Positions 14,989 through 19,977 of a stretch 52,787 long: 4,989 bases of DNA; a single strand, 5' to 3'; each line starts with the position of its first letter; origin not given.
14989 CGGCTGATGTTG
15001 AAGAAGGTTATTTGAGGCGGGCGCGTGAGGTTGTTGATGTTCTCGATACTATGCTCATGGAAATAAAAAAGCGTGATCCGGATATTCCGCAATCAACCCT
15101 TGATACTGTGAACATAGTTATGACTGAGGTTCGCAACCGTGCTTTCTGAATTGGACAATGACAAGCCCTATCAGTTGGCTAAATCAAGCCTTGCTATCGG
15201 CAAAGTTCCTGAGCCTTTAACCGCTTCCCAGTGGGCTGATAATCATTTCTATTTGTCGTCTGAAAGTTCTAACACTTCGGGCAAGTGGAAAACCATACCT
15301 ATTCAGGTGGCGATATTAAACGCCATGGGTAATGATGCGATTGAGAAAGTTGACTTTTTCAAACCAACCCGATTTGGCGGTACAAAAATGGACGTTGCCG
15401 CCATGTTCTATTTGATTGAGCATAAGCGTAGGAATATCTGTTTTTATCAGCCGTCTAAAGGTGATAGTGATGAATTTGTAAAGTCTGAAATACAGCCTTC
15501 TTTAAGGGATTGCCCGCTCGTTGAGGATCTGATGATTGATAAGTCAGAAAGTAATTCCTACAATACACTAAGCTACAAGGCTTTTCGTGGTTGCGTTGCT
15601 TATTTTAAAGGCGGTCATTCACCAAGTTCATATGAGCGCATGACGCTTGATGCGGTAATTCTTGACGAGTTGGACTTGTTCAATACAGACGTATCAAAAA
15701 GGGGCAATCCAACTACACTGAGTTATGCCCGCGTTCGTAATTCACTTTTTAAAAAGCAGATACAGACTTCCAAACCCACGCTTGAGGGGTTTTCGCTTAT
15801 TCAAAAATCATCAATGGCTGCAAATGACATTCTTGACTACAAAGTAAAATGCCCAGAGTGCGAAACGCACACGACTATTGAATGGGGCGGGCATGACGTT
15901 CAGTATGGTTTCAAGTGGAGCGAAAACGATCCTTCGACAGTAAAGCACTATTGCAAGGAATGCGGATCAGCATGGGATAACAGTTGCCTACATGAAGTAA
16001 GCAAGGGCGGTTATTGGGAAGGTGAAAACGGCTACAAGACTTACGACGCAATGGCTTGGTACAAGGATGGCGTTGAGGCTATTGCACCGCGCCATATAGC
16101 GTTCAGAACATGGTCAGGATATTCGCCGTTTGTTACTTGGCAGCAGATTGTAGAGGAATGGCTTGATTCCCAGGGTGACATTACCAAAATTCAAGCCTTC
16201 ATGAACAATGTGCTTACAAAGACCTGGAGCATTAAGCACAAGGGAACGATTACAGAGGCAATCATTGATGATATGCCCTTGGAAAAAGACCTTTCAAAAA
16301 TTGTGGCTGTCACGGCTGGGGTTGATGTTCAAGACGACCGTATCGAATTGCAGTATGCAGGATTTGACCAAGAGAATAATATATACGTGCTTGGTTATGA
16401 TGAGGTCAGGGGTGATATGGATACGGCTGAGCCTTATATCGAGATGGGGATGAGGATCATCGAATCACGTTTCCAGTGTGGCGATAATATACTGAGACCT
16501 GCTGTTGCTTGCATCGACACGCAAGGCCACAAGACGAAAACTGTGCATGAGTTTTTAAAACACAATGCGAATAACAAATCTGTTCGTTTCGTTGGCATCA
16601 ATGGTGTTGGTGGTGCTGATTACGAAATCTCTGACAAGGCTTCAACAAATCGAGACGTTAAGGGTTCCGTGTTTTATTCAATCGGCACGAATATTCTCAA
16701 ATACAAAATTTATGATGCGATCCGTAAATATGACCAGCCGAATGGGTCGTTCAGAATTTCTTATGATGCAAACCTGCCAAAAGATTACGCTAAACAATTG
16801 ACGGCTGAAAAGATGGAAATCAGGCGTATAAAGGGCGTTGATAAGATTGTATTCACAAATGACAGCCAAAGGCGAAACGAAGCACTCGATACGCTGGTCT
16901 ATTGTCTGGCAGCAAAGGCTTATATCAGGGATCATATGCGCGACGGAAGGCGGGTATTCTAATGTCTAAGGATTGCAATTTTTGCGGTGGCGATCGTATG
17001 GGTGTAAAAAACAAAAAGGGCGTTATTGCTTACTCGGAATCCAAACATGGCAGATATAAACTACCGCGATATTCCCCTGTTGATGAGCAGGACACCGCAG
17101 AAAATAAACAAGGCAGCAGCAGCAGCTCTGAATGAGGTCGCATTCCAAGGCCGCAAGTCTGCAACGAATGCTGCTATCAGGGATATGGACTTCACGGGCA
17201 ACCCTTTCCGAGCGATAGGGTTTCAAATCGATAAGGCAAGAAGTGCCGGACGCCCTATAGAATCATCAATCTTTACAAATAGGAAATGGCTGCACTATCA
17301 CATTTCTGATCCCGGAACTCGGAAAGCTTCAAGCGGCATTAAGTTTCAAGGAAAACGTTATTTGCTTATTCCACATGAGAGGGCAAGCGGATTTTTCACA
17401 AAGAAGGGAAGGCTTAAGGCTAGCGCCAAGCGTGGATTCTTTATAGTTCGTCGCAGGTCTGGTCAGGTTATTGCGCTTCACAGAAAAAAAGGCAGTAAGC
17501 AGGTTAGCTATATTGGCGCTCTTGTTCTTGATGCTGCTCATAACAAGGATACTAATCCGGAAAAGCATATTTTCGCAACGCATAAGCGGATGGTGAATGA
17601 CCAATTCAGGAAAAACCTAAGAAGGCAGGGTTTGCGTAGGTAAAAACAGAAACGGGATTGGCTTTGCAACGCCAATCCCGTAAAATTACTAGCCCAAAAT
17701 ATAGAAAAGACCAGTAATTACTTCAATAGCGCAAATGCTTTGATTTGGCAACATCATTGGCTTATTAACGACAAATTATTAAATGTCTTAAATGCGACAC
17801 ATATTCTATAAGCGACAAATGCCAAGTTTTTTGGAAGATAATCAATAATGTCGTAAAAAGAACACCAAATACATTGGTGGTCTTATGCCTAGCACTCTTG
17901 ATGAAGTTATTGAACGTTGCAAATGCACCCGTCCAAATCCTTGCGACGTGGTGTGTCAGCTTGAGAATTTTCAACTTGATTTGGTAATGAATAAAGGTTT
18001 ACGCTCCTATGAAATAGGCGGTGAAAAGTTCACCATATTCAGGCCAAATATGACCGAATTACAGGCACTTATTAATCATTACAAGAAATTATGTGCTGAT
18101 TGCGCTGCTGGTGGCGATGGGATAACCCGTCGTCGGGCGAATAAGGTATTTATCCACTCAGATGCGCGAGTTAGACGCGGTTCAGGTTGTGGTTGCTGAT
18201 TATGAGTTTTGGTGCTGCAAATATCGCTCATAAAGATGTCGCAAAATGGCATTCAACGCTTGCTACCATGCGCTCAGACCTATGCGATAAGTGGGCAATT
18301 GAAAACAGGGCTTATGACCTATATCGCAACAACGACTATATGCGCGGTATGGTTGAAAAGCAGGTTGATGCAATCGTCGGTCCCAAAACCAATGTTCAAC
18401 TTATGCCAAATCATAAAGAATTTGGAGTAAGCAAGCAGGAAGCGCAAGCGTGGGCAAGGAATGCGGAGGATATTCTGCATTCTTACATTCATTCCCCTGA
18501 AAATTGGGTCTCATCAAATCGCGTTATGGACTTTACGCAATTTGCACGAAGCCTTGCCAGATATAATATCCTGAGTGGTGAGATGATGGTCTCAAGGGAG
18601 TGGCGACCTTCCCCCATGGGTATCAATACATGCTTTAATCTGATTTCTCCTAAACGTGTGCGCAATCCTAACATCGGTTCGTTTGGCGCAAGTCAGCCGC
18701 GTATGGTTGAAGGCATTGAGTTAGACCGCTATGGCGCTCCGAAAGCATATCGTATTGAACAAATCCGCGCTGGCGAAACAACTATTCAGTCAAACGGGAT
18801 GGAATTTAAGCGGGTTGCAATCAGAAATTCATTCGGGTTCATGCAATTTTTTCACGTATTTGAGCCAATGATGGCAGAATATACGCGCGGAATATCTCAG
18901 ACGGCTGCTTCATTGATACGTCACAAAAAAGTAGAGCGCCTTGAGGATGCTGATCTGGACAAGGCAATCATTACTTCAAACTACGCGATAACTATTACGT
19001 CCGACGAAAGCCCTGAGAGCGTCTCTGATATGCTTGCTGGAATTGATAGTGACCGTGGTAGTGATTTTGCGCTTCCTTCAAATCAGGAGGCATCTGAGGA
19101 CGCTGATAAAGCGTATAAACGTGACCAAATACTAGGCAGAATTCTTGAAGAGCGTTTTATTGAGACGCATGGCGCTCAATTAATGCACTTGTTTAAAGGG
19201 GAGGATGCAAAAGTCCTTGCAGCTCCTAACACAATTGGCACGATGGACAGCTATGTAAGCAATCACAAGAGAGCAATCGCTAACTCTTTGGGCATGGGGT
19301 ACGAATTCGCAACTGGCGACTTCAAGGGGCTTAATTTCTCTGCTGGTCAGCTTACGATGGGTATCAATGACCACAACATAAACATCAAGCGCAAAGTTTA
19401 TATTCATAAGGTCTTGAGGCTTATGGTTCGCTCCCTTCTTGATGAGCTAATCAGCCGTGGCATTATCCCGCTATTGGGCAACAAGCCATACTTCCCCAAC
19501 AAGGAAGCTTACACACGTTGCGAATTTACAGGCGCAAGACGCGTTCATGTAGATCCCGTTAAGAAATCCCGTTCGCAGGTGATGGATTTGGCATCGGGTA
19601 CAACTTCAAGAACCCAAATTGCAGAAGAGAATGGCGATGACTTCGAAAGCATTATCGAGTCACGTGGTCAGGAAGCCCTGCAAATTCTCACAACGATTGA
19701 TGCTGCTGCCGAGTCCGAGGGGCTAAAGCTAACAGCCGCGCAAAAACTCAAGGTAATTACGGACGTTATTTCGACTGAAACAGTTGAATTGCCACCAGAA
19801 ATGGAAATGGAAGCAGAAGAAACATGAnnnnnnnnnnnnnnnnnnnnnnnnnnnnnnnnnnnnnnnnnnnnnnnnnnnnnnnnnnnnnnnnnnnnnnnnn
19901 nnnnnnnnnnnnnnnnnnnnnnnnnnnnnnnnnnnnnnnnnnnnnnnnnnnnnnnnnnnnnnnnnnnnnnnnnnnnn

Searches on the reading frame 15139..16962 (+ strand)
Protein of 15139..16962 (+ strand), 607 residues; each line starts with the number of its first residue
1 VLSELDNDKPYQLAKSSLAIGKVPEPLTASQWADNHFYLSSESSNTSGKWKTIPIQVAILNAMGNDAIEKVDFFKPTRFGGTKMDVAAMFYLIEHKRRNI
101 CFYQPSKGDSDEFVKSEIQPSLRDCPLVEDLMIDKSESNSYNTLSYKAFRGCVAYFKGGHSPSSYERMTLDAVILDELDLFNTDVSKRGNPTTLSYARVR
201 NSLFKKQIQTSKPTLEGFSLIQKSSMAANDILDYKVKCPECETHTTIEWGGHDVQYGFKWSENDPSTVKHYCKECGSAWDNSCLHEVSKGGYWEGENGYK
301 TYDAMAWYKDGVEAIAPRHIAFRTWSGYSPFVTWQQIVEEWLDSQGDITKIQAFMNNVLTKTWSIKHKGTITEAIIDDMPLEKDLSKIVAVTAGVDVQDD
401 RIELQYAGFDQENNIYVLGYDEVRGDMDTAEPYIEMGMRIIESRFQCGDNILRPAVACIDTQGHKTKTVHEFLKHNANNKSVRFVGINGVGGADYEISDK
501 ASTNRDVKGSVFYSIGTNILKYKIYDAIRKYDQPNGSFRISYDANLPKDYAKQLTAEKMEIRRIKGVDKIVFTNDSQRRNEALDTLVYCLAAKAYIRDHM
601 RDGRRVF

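Call 21: search_protein_families(library=pfam, proteins=[window:15139-16962:+], max_evalue=0.001)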
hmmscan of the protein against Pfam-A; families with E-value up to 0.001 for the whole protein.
window:15139-16962:+ (607 aa): 3 families
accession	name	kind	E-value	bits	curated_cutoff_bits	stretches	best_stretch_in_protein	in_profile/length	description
PF20454.4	GpA_nuclease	-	5.4e-48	164.1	22.5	1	320-594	2-285/294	Terminase large subunit gpA, endonuclease domain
PF05876.18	GpA_ATPase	-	2.8e-47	161.9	25.6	1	44-293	1-247/247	Phage terminase large subunit gpA, ATPase domain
PF08271.17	Zn_Ribbon_TF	-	0.00068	19.6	29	0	237-280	2-30/43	TFIIB zinc-binding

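Call 25: find_homologous_proteins(query=window:15139-16962:+, max_evalue=1e-20)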
Query window:15139-16962:+ (607 aa): 317 proteins with E <= 1e-20 among 4323 candidates; the best 120 are listed.
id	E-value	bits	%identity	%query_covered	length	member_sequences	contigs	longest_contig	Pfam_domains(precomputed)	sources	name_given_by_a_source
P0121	0.0e+0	1417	100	100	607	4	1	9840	PF05876.19,PF20454.5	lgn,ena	-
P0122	0.0e+0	1050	75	97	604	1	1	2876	PF05876.19,PF20454.5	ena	-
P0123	0.0e+0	1025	72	98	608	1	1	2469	PF05876.19,PF20454.5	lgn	-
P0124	1.9e-255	867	63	99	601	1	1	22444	PF05876.19,PF20454.5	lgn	-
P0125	1.4e-252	858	62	99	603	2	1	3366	PF05876.19,PF20454.5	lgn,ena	-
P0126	2.6e-248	843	61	97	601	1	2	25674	PF05876.19,PF20454.5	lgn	-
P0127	7.3e-247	839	60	97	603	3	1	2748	PF05876.19,PF20454.5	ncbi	-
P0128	6.7e-244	829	60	97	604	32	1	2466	PF05876.19,PF20454.5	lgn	-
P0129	3.1e-241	820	60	97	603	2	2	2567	PF05876.19,PF20454.5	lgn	-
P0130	4.0e-237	806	59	97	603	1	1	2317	PF05876.19,PF20454.5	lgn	-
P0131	5.2e-236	803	58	99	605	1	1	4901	PF05876.19,PF20454.5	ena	-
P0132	1.1e-232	792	57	99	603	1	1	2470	PF05876.19,PF20454.5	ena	-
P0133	2.5e-232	791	58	98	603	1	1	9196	PF05876.19,PF20454.5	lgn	-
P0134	4.3e-230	783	58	99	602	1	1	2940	PF05876.19,PF20454.5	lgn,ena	-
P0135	4.5e-230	783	58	97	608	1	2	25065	PF05876.19,PF20454.5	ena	-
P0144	7.4e-222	756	56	98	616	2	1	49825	PF05876.19,PF20454.5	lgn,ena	-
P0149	1.4e-208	712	54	99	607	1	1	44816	PF05876.19,PF20454.5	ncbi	-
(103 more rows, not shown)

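Call 50: find_encoding_contigs(protein=P0144, flank=10000, max_places=1)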
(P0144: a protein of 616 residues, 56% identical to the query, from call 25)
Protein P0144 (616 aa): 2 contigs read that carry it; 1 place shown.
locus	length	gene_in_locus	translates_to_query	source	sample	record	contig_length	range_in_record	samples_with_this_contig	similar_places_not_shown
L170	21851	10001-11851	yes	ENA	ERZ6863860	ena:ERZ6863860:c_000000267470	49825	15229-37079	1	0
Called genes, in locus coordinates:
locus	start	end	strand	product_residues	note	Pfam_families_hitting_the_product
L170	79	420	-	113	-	PF13560:HTH_31, PF07022:Phage_CI_repr, PF12844:HTH_19, PF01381:HTH_3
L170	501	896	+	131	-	-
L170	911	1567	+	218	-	-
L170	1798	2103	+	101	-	-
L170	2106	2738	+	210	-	PF02357:NusG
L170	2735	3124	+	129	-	-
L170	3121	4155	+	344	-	PF07505:DUF5131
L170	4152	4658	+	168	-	-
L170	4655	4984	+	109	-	-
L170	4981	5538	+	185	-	-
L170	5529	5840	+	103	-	-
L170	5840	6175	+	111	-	-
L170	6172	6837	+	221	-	-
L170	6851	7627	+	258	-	-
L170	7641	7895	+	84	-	-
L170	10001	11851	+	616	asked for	PF05876:GpA_ATPase, PF20454:GpA_nuclease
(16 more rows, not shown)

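Call 51: find_encoding_contigs(protein=P0149, flank=10000, max_places=1)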
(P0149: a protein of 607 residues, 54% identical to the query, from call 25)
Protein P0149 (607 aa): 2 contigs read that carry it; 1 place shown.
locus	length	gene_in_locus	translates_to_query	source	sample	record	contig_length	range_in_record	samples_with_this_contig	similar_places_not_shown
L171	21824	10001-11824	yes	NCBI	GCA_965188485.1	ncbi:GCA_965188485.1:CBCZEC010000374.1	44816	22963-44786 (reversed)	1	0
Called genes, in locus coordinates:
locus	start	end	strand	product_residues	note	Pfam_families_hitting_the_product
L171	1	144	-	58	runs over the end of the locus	?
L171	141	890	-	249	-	-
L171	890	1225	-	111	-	-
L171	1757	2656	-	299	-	PF12760:Zn_ribbon_IS1595, PF12762:DDE_Tnp_IS1595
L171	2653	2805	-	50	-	-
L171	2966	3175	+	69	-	-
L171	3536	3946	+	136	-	-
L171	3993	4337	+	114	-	PF08299:Bac_DnaA_C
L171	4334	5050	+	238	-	-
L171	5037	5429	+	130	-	-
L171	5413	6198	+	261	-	PF00145:DNA_methylase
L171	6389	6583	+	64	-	-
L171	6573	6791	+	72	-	-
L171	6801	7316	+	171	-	-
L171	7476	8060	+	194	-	-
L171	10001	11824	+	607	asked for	PF05876:GpA_ATPase, PF20454:GpA_nuclease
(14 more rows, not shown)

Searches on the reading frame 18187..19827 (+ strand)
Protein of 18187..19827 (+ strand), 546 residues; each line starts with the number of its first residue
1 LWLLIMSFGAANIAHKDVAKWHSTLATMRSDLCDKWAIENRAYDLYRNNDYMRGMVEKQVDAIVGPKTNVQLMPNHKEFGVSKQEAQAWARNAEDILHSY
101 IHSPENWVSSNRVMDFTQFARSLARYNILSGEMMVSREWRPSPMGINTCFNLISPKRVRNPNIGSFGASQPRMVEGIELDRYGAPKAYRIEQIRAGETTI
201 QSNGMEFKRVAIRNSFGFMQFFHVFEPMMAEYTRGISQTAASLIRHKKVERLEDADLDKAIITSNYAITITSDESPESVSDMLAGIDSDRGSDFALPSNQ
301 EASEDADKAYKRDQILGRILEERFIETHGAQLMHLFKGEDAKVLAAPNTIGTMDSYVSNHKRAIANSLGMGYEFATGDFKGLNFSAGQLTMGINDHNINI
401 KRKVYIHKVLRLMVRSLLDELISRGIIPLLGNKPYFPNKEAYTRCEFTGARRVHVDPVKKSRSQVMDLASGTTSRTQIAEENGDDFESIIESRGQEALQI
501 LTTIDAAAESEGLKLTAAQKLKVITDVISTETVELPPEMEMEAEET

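Call 21: search_protein_families(library=pfam, proteins=[window:18187-19827:+], max_evalue=0.001)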
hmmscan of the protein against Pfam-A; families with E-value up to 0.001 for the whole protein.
window:18187-19827:+ (546 aa): 1 family
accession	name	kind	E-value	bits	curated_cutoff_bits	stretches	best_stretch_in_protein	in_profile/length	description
PF05136.18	Phage_portal_2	-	4.5e-56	191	32.9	1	19-391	6-343/354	Phage portal protein, lambda family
